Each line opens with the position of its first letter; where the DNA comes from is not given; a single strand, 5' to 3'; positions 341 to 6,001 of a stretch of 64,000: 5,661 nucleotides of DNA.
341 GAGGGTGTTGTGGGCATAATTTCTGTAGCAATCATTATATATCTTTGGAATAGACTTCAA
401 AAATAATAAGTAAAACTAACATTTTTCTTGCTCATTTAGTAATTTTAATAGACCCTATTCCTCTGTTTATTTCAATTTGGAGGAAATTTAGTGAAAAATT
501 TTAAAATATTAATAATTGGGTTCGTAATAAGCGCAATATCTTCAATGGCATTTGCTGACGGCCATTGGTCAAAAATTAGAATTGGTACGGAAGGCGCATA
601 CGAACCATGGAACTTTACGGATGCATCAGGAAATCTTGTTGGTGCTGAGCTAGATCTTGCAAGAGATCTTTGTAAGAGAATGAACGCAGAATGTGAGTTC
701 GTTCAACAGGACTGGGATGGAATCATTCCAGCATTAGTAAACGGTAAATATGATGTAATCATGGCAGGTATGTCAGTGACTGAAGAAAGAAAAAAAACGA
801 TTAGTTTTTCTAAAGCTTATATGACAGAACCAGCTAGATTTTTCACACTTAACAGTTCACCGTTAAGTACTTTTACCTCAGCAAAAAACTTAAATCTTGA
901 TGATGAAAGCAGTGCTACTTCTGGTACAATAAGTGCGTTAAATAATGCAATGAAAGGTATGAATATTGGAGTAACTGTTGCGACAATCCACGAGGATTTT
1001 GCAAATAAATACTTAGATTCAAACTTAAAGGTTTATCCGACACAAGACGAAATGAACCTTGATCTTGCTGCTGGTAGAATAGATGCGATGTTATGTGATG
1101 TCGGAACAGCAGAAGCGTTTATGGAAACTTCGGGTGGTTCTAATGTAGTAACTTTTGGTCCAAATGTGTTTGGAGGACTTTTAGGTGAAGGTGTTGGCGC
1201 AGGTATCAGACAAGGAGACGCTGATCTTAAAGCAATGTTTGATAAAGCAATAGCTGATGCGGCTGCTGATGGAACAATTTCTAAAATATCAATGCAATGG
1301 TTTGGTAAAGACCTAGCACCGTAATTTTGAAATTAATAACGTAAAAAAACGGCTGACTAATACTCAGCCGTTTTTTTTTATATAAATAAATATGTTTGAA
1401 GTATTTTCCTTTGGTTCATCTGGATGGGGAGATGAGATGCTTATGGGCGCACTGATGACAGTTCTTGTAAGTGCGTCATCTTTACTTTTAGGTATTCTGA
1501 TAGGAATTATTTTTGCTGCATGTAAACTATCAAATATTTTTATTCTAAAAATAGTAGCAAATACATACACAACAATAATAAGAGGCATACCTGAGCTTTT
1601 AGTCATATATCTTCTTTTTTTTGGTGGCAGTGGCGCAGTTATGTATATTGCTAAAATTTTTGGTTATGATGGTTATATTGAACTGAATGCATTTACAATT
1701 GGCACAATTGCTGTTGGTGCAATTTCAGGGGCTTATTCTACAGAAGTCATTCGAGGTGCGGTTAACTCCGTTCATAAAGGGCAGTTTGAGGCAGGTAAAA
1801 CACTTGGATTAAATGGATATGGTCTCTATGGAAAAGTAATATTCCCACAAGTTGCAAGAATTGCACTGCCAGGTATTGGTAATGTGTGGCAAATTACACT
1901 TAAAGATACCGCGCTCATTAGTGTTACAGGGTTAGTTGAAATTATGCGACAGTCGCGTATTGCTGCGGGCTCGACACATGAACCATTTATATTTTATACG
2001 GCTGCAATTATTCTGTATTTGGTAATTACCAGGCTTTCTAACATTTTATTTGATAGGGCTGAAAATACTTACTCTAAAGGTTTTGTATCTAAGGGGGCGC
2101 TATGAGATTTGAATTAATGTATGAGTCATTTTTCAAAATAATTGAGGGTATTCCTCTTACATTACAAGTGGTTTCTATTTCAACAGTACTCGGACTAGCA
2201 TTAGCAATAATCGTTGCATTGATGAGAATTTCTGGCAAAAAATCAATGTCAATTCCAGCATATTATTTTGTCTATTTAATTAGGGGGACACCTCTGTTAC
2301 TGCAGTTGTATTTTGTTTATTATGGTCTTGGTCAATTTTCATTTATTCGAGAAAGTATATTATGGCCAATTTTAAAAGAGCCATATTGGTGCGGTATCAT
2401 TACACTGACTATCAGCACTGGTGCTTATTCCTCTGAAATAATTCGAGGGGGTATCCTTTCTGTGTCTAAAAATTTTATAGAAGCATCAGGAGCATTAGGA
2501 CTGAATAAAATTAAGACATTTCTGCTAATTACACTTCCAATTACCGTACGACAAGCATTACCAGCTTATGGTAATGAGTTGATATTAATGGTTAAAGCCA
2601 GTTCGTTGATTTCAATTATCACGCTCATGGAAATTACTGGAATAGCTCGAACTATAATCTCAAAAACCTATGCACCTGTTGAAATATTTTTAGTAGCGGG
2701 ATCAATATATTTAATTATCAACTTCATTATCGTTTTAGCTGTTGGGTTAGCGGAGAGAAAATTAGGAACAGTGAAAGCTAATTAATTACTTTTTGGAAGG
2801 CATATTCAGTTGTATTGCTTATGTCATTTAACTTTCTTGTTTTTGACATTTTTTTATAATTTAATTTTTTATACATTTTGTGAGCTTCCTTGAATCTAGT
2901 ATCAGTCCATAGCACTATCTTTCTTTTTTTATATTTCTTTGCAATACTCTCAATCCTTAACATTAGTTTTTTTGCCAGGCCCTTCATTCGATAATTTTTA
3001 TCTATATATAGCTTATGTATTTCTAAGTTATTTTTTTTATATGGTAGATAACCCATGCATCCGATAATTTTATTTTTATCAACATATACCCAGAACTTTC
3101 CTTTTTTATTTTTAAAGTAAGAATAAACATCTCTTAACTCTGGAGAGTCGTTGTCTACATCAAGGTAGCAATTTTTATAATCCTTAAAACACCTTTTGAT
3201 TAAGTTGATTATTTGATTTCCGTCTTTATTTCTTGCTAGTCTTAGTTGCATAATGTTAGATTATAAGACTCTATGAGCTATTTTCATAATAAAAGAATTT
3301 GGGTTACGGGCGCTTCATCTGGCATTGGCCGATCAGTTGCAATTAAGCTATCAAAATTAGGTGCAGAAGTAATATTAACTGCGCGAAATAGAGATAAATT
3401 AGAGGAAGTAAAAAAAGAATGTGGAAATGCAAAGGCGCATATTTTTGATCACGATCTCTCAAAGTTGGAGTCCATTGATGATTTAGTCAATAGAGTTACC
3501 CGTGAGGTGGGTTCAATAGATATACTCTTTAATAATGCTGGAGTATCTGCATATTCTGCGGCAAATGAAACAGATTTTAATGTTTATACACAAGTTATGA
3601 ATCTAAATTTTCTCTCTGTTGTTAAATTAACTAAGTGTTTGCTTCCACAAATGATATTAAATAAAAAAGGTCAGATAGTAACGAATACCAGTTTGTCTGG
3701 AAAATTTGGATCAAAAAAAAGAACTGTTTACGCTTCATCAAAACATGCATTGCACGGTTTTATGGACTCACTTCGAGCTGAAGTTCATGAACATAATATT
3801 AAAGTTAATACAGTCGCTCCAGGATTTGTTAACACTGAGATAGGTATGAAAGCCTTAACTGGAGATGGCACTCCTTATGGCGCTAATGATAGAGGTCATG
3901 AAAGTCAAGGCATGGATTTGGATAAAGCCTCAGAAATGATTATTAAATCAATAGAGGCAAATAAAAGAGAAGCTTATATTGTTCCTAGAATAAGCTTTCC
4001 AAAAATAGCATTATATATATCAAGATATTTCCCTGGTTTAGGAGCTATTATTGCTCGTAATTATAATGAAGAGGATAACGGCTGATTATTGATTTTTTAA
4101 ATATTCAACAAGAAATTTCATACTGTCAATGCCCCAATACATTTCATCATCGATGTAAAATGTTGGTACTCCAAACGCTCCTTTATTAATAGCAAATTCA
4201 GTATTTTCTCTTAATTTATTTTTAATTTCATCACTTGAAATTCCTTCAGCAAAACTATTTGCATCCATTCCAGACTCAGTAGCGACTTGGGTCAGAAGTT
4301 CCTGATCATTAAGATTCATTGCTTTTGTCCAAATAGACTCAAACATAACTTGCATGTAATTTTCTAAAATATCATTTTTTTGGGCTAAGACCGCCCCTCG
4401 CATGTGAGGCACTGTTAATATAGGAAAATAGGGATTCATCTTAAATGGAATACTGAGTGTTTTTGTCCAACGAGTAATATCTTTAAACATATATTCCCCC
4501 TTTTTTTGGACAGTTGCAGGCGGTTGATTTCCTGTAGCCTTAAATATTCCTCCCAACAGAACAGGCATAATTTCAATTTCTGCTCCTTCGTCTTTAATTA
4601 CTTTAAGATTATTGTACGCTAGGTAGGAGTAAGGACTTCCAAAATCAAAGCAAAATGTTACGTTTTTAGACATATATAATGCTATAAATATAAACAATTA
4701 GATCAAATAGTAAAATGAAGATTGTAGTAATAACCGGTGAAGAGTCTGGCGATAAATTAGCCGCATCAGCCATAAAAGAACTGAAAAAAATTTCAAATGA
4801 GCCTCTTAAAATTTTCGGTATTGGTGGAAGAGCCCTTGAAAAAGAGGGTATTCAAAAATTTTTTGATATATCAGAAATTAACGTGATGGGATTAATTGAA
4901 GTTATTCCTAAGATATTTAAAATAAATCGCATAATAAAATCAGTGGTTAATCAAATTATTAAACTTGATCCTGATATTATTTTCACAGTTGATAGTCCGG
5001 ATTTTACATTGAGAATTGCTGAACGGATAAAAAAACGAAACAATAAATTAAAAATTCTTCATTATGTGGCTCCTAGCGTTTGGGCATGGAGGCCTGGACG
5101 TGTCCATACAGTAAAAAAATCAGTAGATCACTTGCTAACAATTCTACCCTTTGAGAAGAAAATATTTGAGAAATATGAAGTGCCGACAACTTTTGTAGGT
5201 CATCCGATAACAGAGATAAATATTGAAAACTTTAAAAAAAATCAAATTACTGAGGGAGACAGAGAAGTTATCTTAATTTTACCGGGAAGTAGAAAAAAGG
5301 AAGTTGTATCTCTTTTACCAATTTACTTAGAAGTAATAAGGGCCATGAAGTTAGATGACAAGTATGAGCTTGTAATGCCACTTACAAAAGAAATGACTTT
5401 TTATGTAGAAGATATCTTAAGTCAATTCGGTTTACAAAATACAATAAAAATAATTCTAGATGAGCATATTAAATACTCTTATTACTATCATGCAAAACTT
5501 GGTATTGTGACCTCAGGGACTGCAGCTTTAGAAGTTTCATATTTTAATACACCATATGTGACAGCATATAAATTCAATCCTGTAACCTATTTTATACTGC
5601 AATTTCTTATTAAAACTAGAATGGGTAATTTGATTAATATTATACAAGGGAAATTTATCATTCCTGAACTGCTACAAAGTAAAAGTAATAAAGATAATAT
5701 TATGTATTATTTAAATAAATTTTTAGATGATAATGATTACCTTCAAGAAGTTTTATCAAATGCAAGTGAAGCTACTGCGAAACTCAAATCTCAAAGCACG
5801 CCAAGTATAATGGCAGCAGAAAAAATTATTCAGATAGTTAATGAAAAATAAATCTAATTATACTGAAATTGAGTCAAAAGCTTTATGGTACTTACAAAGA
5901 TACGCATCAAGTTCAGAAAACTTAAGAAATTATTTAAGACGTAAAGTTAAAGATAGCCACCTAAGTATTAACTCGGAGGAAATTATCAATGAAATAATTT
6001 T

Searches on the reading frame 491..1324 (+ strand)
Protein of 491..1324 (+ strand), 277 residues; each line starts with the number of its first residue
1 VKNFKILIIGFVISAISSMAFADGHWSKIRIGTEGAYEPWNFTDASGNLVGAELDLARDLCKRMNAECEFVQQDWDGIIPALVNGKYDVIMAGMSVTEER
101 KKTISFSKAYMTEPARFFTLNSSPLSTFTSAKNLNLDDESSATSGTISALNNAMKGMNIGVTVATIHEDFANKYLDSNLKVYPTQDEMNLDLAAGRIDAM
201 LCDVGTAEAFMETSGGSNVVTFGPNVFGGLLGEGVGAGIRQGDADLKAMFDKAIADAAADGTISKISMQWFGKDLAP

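Call 96: search_protein_families(library=pfam, proteins=[window:491-1324:+], max_evalue=0.00001)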
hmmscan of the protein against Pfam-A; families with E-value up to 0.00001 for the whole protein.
window:491-1324:+ (277 aa): 2 families
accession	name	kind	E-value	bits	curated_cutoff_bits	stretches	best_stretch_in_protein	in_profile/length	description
PF00497.25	SBP_bac_3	-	2.4e-39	134.6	26.4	1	29-273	1-132/132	Bacterial extracellular solute-binding proteins, family 3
PF10613.14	Lig_chan-Glu_bd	-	4.8e-09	36.8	30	1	72-115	64-107/115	Ligated ion channel L-glutamate- and glycine-binding site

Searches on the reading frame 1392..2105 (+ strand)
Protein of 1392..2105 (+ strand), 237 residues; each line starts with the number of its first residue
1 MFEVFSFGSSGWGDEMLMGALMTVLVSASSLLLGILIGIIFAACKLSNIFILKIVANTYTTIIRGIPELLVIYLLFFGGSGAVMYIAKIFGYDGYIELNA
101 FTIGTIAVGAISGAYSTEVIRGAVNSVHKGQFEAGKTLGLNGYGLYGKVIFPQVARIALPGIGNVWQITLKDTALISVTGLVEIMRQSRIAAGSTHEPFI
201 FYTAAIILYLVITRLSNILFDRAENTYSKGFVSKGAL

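Call 96: search_protein_families(library=pfam, proteins=[window:1392-2105:+], max_evalue=0.00001)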
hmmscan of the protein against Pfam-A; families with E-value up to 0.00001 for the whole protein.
window:1392-2105:+ (237 aa): 1 family
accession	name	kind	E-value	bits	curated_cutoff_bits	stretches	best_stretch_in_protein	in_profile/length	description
PF00528.27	BPD_transp_1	-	1.5e-16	61.1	26.4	1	34-222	1-177/184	Binding-protein-dependent transport system inner membrane component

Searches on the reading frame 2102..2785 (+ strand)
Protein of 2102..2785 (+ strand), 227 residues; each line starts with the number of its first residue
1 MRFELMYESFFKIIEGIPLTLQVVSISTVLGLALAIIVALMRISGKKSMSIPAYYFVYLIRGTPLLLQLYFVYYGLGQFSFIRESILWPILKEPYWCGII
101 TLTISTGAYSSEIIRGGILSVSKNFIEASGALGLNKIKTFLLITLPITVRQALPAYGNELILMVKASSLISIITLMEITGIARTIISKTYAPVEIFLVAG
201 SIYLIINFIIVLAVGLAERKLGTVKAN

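Call 96: search_protein_families(library=pfam, proteins=[window:2102-2785:+], max_evalue=0.00001)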
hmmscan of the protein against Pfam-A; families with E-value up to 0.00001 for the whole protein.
window:2102-2785:+ (227 aa): 1 family
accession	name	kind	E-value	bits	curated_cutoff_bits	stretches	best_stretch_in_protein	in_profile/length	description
PF00528.27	BPD_transp_1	-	9.5e-16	58.5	26.4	1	31-221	1-182/184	Binding-protein-dependent transport system inner membrane component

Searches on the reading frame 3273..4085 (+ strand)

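Call 96: search_protein_families(library=pfam, proteins=[window:3273-4085:+], max_evalue=0.00001)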
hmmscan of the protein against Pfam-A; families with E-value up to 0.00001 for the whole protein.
window:3273-4085:+ (270 aa): 4 families
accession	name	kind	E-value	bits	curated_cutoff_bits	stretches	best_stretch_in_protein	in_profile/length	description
PF00106.31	adh_short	-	3.9e-56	190.1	26.6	1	7-193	1-189/195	short chain dehydrogenase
PF13561.12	adh_short_C2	-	7.1e-39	134.2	27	1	13-193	1-183/236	Enoyl-(Acyl carrier protein) reductase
PF08659.16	KR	-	1.8e-12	48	22.6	1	10-170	4-166/180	KR domain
PF01370.27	Epimerase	-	4.6e-06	26.7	20.9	0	9-170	1-159/240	NAD dependent epimerase/dehydratase family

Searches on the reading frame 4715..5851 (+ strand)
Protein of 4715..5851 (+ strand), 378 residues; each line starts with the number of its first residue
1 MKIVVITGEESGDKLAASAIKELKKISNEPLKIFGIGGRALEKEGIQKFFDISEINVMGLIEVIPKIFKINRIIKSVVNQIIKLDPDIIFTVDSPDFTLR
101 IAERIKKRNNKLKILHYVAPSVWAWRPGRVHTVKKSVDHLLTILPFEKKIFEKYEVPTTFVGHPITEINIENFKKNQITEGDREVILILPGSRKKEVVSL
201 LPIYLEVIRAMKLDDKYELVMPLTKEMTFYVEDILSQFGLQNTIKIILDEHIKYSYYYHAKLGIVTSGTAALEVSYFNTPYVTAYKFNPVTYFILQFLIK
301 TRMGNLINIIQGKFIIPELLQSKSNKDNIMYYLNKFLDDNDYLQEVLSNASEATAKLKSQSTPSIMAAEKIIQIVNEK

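Call 96: search_protein_families(library=pfam, proteins=[window:4715-5851:+], max_evalue=0.00001)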
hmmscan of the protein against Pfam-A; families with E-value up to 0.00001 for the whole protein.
window:4715-5851:+ (378 aa): 1 family
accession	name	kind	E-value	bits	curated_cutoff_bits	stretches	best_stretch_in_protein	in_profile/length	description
PF02684.21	LpxB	-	1.6e-88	297.6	22.6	1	3-360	1-364/374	Lipid-A-disaccharide synthetase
